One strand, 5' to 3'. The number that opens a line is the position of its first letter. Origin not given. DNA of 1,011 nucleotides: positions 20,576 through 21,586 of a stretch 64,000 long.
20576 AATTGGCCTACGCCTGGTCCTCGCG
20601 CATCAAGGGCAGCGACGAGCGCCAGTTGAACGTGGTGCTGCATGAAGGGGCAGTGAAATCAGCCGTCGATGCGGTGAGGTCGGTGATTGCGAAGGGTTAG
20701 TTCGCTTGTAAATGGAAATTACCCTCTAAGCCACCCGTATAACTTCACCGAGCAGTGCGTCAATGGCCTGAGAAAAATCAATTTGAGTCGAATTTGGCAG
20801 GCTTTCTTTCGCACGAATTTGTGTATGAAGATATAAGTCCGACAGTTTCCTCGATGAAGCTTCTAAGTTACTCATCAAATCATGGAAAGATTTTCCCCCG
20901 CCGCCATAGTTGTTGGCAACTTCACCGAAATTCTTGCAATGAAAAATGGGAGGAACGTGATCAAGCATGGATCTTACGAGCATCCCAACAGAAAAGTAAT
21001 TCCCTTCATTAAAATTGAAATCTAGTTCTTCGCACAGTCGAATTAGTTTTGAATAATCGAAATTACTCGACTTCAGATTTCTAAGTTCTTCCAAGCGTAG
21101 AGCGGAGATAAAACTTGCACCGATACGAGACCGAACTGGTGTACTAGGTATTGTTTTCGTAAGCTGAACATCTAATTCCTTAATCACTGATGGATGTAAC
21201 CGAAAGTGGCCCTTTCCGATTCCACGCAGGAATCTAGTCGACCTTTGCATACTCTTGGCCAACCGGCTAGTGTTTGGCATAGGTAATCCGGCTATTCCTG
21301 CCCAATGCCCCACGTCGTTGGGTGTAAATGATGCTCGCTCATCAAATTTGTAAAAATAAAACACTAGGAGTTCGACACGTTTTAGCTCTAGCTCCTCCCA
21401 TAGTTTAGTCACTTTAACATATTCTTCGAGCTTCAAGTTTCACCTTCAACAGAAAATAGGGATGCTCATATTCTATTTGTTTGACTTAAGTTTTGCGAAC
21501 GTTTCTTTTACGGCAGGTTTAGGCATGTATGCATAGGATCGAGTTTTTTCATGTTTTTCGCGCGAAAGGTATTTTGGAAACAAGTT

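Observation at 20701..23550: Low-GC island with a self-promoted four-gene operon of small, mutually related winged-helix-like proteins of unknown function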

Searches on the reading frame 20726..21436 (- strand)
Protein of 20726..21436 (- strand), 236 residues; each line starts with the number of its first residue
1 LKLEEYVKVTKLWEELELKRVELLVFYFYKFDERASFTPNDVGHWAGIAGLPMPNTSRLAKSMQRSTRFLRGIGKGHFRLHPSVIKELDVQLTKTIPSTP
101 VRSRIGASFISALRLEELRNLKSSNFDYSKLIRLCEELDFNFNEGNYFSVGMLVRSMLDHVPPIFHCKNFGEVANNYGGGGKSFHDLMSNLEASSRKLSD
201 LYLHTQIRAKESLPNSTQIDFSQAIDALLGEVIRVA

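Call 3: search_protein_families(library=pfam, proteins=[window:20729-21436:-], max_evalue=1)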
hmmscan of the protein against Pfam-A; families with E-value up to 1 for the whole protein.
window:20729-21436:- (236 aa): 0 families

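Call 4: search_protein_families(library=padloc, proteins=[window:20729-21436:-], max_evalue=1)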
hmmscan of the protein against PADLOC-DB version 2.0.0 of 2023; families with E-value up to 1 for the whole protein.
window:20729-21436:- (236 aa): 0 families

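Call 5: search_protein_families(library=phrogs, proteins=[window:20729-21436:-], max_evalue=1)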
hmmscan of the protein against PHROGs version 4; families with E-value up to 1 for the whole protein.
window:20729-21436:- (236 aa): 0 families

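Call 11: find_encoding_contigs(protein=window:20726-21436:-, flank=10000, max_places=10)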
Protein window:20726-21436:- (236 aa): 10 contigs read that carry it; 7 places shown.
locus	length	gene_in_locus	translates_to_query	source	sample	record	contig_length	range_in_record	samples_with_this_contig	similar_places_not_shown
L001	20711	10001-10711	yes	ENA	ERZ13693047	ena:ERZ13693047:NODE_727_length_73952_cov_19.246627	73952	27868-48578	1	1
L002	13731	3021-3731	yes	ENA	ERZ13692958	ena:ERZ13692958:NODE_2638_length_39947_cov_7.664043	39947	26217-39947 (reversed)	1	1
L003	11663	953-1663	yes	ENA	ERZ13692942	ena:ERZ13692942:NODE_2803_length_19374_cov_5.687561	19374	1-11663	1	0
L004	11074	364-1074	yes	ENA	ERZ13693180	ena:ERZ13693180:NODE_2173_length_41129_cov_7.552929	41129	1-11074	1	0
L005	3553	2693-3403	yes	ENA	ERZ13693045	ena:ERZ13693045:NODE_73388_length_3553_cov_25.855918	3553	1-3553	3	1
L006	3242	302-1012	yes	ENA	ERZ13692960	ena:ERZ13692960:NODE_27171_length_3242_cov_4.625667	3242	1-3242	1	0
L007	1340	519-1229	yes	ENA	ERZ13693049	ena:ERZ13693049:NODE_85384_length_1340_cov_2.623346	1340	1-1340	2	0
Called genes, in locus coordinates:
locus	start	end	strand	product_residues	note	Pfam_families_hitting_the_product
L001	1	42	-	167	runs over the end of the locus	PF01967:MoaC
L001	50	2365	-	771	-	PF20969:MASE11, PF13492:GAF_3 (faint), PF13185:GAF_2, PF01590:GAF, PF13185:GAF_2, PF01966:HD, PF13487:HD_5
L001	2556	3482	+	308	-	PF03462:PCRF, PF00472:RF-1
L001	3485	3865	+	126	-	PF00903:Glyoxalase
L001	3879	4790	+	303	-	PF01545:Cation_efflux, PF16916:ZT_dimer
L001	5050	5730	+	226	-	PF04140:ICMT, PF04191:PEMT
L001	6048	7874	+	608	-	PF04389:Peptidase_M28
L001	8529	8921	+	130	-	-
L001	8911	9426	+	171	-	-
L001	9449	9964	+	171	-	-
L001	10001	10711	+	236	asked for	-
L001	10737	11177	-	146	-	-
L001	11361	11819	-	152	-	-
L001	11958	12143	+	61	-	PF01783:Ribosomal_L32p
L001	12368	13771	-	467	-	-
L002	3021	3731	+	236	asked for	-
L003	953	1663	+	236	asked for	-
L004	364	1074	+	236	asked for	-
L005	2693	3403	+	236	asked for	-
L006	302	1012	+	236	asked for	-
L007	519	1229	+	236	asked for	-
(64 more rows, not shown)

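Call 13: find_homologous_proteins(query=window:20729-21436:-, max_evalue=0.01)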
Query window:20729-21436:- (236 aa): 171 proteins with E <= 0.01 among 576 candidates; the best 120 are listed.
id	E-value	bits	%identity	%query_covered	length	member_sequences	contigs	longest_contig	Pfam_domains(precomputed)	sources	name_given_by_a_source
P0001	2.1e-153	526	100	100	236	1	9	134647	-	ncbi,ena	-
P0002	3.9e-43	166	44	86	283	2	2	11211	-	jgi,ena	-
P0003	9.2e-43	165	45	91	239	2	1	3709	-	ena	-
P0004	1.2e-42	164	61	54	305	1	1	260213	PF18780.7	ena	-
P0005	1.0e-40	158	51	64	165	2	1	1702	-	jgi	jgi:hypothetical protein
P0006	1.1e-40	158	60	54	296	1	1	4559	-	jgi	jgi:hypothetical protein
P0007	1.4e-40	157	46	72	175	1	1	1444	-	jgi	jgi:hypothetical protein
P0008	1.6e-40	157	50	67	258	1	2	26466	-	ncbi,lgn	-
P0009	4.4e-40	156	50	64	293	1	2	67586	-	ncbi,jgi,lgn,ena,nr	ncbi:MAG TPA: hypothetical protein VMT20_14435 [Terriglobia bacterium]|nr:hypothetical protein [Terr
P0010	4.5e-40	156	40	99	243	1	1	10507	-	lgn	-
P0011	6.2e-40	155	57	55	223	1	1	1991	-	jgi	jgi:hypothetical protein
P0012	7.4e-40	155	58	55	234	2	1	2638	-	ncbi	-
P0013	3.1e-39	153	57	55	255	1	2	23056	-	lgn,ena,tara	tara:strand:- start:1738 stop:2505 length:768 start_codon:yes stop_codon:yes gene_type:complete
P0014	7.3e-39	152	48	64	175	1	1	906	-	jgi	jgi:hypothetical protein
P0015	1.1e-38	151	49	64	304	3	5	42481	-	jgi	jgi:hypothetical protein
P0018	1.2e-38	151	54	58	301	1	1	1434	PF18780.7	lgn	-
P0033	1.8e-36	144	48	63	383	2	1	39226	-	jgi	-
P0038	3.5e-36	143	52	61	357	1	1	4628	-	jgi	jgi:DNA-binding MarR family transcriptional regulator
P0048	8.5e-36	142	57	54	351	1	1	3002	-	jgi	jgi:DNA-binding MarR family transcriptional regulator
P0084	2.7e-34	137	55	55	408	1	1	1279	-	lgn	-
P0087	3.9e-34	136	43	79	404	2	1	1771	-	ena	-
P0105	2.9e-33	133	55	54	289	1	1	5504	PF18780.7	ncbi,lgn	-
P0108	4.2e-33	133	48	64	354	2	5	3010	PF13601.13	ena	-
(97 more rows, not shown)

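Call 14: search_protein_families(library=pfam, proteins=[P0004, P0018, P0105, P0108, P0038, P0048, P0033, P0087, P0084, P0002], max_evalue=0.1)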
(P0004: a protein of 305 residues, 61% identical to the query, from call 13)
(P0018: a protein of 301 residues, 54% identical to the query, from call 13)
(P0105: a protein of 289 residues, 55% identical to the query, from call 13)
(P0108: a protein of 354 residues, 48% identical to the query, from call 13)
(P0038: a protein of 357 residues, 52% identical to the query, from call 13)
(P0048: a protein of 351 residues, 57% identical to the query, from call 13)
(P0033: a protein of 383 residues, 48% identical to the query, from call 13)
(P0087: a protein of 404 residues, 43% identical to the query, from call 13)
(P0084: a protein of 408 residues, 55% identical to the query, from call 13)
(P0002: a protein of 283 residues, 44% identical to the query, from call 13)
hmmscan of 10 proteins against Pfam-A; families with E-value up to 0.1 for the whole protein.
P0004 (305 aa): 1 family
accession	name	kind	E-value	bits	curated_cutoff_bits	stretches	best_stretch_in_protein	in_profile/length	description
PF18780.6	HNH_repeat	-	5.8e-08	33.4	26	2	69-111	4-46/54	Homing endonuclease associated repeat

P0018 (301 aa): 1 family
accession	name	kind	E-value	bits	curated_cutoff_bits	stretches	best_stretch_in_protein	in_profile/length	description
PF18780.6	HNH_repeat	-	1e-10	42.2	26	1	69-110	2-43/54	Homing endonuclease associated repeat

P0105 (289 aa): 1 family
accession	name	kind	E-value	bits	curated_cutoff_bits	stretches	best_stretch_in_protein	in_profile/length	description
PF18780.6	HNH_repeat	-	3.2e-07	31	26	1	4-59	1-53/54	Homing endonuclease associated repeat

P0108 (354 aa): 1 family
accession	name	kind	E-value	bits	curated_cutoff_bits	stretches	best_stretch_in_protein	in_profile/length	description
PF13601.12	HTH_34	-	7.7e-06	26.4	27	1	137-196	13-71/80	Winged helix DNA-binding domain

P0038 (357 aa): 5 families
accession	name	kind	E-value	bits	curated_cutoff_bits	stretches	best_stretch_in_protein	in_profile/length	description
PF13730.12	HTH_36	-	0.0022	18.2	25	1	146-173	28-55/55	Helix-turn-helix domain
PF08784.17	RPA_C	-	0.014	16.5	22.6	0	91-172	22-98/106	Replication protein A C terminal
PF01399.33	PCI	-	0.019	15.6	22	1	142-176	38-72/84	PCI domain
PF22381.2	Staph_reg_Sar_Rot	-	0.064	13.8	27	0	11-85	12-79/85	Transcriptional regulator SarA/Rot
PF07362.18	CcdA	-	0.094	13.5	22.4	0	334-353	17-36/71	Post-segregation antitoxin CcdA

P0048 (351 aa): 3 families
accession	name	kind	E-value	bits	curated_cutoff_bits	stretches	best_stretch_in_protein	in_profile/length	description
PF13730.12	HTH_36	-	0.00062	20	25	0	138-173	17-55/55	Helix-turn-helix domain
PF01399.33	PCI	-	0.026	15.2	22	0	128-175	35-71/84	PCI domain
PF16469.10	NPA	-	0.071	14.2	27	0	221-319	14-111/123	Nematode polyprotein allergen ABA-1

P0033 (383 aa): 0 families

P0087 (404 aa): 0 families

P0084 (408 aa): 0 families

P0002 (283 aa): 0 families

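Call 16: find_related_loci(query=A1, collection=genome_contigs, flank=8000)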
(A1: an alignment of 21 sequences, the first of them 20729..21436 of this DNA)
Query A1 (236 aa) in genome_contigs; peptide patterns used: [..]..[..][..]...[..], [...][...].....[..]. (x = any residue, [..] = any of these).
212 stretches matched a pattern; 162 encode a relative of the query (tblastn E <= 1e-3); the best 80 are kept; 80 distinct loci.
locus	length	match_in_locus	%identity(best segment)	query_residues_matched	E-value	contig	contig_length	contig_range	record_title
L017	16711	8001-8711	41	1-235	1e-60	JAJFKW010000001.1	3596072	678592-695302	MAG: Woeseia sp. isolate OFTM247 OFTM247_0, whole genome shotgun sequence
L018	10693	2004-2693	42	4-235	1e-58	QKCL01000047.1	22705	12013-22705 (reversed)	MAG: Spirochaetes bacterium isolate SZUA-423 scaffold_5522, whole genome shotgun sequence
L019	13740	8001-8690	42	4-235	2e-57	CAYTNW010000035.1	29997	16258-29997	MAG TPA_asm: uncultured Leptospirales bacterium isolate SRP220891_co1_350 genome assembly, contig: NODE_2930_length_2999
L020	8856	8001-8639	45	23-236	1e-49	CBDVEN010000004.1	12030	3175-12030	MAG TPA_asm: uncultured bacterium isolate SRR22302359_binner13_Refined_43 genome assembly, contig: ERZ25073601.1396, who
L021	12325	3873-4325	50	85-235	2e-47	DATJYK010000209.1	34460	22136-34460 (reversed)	MAG TPA_asm: Terriglobia bacterium isolate SMAG_U15150 k141_1674888, whole genome shotgun sequence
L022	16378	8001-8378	57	109-234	3e-46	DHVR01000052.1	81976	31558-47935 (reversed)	MAG TPA_asm: Leptolinea sp. UBA5203 UBA5203_contig_13297, whole genome shotgun sequence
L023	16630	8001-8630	42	26-236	2e-46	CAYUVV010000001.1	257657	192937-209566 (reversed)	MAG TPA_asm: uncultured Candidatus Saccharibacteria bacterium isolate SRP329715_co1_369 genome assembly, contig: NODE_18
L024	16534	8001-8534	43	59-235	5e-46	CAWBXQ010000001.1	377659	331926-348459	MAG: uncultured Ignavibacteria bacterium isolate MFD05442.bin.1.421 genome assembly, contig: contig_12054, whole genome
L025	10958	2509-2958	48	85-235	5e-46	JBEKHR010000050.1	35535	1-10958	MAG: Terriglobia bacterium isolate SPRUCE 281 SPRUCE_281_50, whole genome shotgun sequence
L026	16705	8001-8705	36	3-235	1e-45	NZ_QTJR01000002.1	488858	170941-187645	Lysobacter soli strain KCTC 22011 contig2, whole genome shotgun sequence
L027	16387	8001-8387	58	106-235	7e-45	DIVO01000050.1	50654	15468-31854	MAG TPA_asm: Patescibacteria group bacterium UBA6130 UBA6130_contig_33398, whole genome shotgun sequence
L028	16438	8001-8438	51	84-235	6e-45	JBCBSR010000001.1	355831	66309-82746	MAG: Cyanobacteria bacterium J06638_28 NODE_1_length_355831_cov_22.310526, whole genome shotgun sequence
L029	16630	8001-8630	42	26-236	2e-44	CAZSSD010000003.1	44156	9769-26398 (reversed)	MAG TPA_asm: uncultured Candidatus Saccharibacteria bacterium isolate binchicken_co110_1221 genome assembly, contig: NOD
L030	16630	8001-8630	40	26-236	2e-44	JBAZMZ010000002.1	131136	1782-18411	MAG: Candidatus Paceibacterota bacterium isolate SO_2017_LW4_55 scaffold_425_c1_LW137-91_2017, whole genome shotgun sequ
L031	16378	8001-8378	58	109-236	3e-44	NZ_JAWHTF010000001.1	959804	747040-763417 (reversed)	Gilvirhabdus luticola strain MJ-SS3 NODE_1_length_959804_cov_867.834147_polypolish, whole genome shotgun sequence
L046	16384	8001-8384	54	108-236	9e-42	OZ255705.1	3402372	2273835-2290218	MAG: Henriciella sp. isolate 6a540bbb-ab14-49cc-a378-5ad82c610573 genome assembly, chromosome: 1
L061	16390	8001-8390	53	108-235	3e-40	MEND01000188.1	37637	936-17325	MAG: Bacteroidetes bacterium GWA2_31_9 gwa2_scaffold_4339, whole genome shotgun sequence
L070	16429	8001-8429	47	92-235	3e-39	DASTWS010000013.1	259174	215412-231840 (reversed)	MAG TPA_asm: Verrucomicrobiia bacterium isolate SMAG_U2394 k141_696141, whole genome shotgun sequence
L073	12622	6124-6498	51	109-235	3e-39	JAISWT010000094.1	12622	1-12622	MAG: Prevotellaceae bacterium isolate Nc350_bin145 k119_553092, whole genome shotgun sequence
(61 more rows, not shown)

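Call 24: search_protein_families(library=ncbifam, proteins=[window:20729-21436:-], max_evalue=1)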
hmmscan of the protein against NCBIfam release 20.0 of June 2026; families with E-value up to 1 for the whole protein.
window:20729-21436:- (236 aa): 0 families

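Call 29: search_protein_families(library=pfam, proteins=[L027:6181-7692:+, L027:3962-6181:+, L031:4255-7629:+, L031:914-4255:+, L046:5289-7649:+, L046:4084-5283:+, L070:6016-7485:+, L073:3530-5746:+, L073:1903-3516:+, L061:4239-6032:+], max_evalue=0.00001)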
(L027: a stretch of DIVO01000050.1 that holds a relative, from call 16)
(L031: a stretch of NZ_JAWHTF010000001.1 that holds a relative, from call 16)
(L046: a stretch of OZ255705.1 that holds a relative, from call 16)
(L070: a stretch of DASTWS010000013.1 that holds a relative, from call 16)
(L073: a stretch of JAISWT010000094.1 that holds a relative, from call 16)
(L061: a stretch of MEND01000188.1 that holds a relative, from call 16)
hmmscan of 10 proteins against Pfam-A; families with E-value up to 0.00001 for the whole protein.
L027:6181-7692:+ (504 aa): 5 families
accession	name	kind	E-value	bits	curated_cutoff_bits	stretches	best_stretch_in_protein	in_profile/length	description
PF02384.22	N6_Mtase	-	5.2e-55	187.4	20.4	1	145-466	3-302/311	N-6 DNA Methylase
PF12161.14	HsdM_N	-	7.5e-19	69.1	24.5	1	9-135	1-135/135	HsdM N-terminal domain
PF01170.24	UPF0020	-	1.6e-12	48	22.3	1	176-317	18-144/197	RMKL-like, methyltransferase domain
PF07669.17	Eco57I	-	7.1e-11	42.9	25.3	1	284-377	59-165/171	Eco57I restriction-modification methylase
PF13847.12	Methyltransf_31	-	5.6e-07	29.8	27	0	244-341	25-106/145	Methyltransferase domain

L027:3962-6181:+ (740 aa): 7 families
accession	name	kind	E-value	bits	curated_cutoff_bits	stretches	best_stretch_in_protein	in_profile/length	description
PF04851.21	ResIII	-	3.3e-39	134.9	22.5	1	147-296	2-163/164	Type III restriction enzyme, res subunit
PF08463.15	EcoEI_R_C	-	5.3e-30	105.1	24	1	582-736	2-160/163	EcoEI R protein C-terminal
PF18766.7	SWI2_SNF2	-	5.5e-16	59.3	26.7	1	154-343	3-193/221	SWI2/SNF2 ATPase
PF00270.35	DEAD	-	1.9e-14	54.2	26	1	151-296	2-161/167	DEAD/DEAH box helicase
PF00271.37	Helicase_C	-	1.6e-09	38.4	23.5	1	391-489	14-108/110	Helicase conserved C-terminal domain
PF04313.20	HSDR_N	-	2.7e-09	37.6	25.1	1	32-104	116-195/198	Type I restriction enzyme R protein N terminus (HSDR_N)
PF13588.12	HSDR_N_2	-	2.3e-08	34.6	25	1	19-105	12-100/110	Type I restriction enzyme R protein N terminus (HSDR_N)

L031:4255-7629:+ (1125 aa): 5 families
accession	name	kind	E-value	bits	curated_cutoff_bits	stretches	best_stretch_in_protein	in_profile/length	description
PF00271.37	Helicase_C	-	1.1e-17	64.7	23.5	1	721-836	3-109/110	Helicase conserved C-terminal domain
PF00176.29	SNF2-rel_dom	-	3.3e-11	43.3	24.9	1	348-526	118-248/290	SNF2-related domain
PF13091.12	PLDc_2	-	6e-08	33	27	1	23-194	6-132/132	PLD-like domain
PF04851.21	ResIII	-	9.6e-07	29.3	22.5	0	353-397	121-163/164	Type III restriction enzyme, res subunit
PF00270.35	DEAD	-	2.1e-06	28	26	0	358-399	118-162/167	DEAD/DEAH box helicase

L031:914-4255:+ (1114 aa): 3 families
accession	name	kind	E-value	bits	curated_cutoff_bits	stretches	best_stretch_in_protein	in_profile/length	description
PF07669.17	Eco57I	-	4.7e-33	115.1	25.3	1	515-753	1-165/171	Eco57I restriction-modification methylase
PF02384.22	N6_Mtase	-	7.6e-16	58.7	20.4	1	649-817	113-279/311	N-6 DNA Methylase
PF12950.13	TaqI_C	-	1.9e-09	38.2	26.5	1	872-1043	2-118/118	TaqI-like C-terminal specificity domain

L046:5289-7649:+ (787 aa): 5 families
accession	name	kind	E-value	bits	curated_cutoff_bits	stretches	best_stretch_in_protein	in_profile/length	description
PF00580.27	UvrD-helicase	-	3.4e-87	293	23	1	41-306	1-271/271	UvrD/REP helicase N-terminal domain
PF13361.12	UvrD_C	-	1.8e-61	208.9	25.6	2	311-471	1-154/350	UvrD-like helicase C-terminal domain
PF13245.12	AAA_19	-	9.8e-20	71.5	25.1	1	45-289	1-132/134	AAA domain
PF13604.12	AAA_30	-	2.4e-08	34.4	27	0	41-104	2-65/191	AAA domain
PF13538.12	UvrD_C_2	-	4.4e-07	30.1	27.4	0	588-645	4-50/52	UvrD-like helicase C-terminal domain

L046:4084-5283:+ (400 aa): 0 families

L070:6016-7485:+ (490 aa): 2 families
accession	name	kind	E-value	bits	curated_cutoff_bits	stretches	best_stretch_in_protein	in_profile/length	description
PF00152.25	tRNA-synt_2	-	5.8e-89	298.6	25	1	151-487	2-307/308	tRNA synthetases class II (D, K and N)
PF01336.31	tRNA_anti-codon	-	3.8e-14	52.8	27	1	54-134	1-75/75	OB-fold nucleic acid binding domain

L073:3530-5746:+ (739 aa): 4 families
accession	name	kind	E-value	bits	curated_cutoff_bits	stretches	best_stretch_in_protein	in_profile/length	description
PF00069.31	Pkinase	-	2.4e-45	155.5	31.7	1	17-289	1-248/263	Protein kinase domain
PF14903.11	WG_beta_rep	-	7.4e-42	141.5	25.6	3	640-674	1-35/35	WG containing repeat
PF07714.23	PK_Tyr_Ser-Thr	-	2.7e-26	92.9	23.1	1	23-273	7-248/258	Protein tyrosine and serine/threonine kinase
PF01636.29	APH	-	4.3e-06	27.1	23.2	0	154-180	170-197/239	Phosphotransferase enzyme family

L073:1903-3516:+ (538 aa): 2 families
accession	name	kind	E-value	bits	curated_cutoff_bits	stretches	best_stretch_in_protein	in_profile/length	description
PF00498.31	FHA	-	9.2e-19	68.1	20.7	1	467-530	1-67/67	FHA domain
PF16697.10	Yop-YscD_cpl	-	1.8e-14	54.2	33.2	1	459-536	11-90/94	Inner membrane component of T3SS, cytoplasmic domain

L061:4239-6032:+ (598 aa): 1 family
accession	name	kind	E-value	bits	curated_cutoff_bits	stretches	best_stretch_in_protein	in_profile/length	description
PF13304.12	AAA_21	-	4e-16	60.4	27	1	363-492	163-304/304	AAA domain, putative AbiEii toxin, Type IV TA system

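Call 30: predict_structure(alignment_id=A2)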
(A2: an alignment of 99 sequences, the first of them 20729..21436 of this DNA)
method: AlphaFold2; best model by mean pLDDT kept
length: 236 residues; sequences in the alignment: 99
mean_pLDDT: 81.3   pTM: 0.59
mean pLDDT of the five models: 81.3, 80.5, 79.4, 78.8, 78.6
residues with pLDDT >= 90: 120; 70-90: 32; 50-70: 80; < 50: 4
segments of 3 or more residues with pLDDT < 50: none
pLDDT, mean of each block of 10 residues (from residue 1): 51 64 65 61 67 68 70 60 74 63 72 98 95 98 96 97 97 91 96 96 90 94 98 95
secondary structure, 60 per line:
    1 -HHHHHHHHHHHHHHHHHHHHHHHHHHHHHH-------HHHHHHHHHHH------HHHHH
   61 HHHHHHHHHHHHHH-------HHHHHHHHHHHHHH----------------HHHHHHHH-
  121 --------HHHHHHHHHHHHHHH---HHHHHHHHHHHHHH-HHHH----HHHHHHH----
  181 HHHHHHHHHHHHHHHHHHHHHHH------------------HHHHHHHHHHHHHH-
elements in order: H2-31 H39-49 H56-74 H82-95 H112-119 H129-143 H147-160 H162-165 H170-176 H181-203 H222-235
